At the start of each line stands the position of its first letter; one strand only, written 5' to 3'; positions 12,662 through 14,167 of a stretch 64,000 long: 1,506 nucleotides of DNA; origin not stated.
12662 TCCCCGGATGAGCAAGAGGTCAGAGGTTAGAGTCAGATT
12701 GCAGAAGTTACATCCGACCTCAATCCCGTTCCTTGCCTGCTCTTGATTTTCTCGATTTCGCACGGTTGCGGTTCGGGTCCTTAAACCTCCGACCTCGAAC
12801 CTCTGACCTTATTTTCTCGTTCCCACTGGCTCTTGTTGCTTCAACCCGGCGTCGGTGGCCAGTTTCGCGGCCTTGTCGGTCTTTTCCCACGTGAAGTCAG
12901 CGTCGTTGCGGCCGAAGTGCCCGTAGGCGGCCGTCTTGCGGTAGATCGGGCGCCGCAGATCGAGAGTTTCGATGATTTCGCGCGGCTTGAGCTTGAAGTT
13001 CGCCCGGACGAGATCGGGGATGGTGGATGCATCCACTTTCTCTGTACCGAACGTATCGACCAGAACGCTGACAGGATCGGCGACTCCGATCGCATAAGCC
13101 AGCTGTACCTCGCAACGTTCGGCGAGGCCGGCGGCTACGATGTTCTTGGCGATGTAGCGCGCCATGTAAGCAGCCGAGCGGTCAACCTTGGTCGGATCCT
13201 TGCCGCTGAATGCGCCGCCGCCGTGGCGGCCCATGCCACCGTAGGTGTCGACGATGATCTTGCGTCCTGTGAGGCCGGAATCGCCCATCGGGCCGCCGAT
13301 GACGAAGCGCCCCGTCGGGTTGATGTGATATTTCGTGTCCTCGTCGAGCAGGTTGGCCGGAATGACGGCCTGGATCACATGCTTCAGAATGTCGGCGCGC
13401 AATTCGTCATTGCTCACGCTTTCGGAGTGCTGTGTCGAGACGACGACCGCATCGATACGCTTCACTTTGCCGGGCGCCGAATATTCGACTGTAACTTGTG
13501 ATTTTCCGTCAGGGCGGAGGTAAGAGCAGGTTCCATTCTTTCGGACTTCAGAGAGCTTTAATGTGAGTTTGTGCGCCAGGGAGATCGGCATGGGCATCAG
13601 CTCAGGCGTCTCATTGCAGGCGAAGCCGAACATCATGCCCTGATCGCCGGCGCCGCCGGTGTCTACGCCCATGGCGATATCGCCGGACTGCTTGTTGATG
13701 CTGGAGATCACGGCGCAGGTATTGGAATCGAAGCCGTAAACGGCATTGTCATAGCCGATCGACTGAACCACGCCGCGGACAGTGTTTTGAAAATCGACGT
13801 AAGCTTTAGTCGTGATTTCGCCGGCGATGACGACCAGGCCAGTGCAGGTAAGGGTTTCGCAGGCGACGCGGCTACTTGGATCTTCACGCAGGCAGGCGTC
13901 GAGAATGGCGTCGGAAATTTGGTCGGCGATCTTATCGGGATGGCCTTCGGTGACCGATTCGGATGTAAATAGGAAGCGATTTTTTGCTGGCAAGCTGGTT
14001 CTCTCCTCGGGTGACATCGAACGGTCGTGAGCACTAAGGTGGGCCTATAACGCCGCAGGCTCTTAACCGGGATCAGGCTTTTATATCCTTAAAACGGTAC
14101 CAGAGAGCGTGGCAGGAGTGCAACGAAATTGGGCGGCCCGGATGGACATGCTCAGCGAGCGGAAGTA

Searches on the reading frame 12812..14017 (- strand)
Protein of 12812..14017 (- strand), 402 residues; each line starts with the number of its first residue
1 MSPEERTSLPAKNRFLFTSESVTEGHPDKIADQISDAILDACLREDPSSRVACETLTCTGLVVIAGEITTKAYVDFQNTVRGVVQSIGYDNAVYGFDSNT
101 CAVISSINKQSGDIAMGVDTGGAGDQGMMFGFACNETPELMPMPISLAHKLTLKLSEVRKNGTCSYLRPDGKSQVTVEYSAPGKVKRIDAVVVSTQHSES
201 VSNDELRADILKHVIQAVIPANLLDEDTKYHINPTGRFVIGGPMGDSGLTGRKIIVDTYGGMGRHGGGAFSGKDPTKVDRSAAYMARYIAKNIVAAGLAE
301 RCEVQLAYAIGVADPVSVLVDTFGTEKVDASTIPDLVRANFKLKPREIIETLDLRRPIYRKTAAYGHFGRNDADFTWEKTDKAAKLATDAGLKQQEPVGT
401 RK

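Call 47: search_protein_families(library=pfam, proteins=[window:12812-14017:-], max_evalue=0.00001)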
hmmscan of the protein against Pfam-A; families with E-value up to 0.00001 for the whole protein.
window:12812-14017:- (402 aa): 3 families
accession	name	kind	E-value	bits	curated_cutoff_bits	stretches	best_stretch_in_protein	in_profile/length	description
PF02773.21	S-AdoMet_synt_C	-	7.7e-71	236.9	25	1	240-379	1-138/138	S-adenosylmethionine synthetase, C-terminal domain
PF02772.21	S-AdoMet_synt_M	-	2.1e-51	173.5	29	1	122-238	3-120/120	S-adenosylmethionine synthetase, central domain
PF00438.25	S-AdoMet_synt_N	-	8.2e-44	148.6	33.1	1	15-111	2-98/99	S-adenosylmethionine synthetase, N-terminal domain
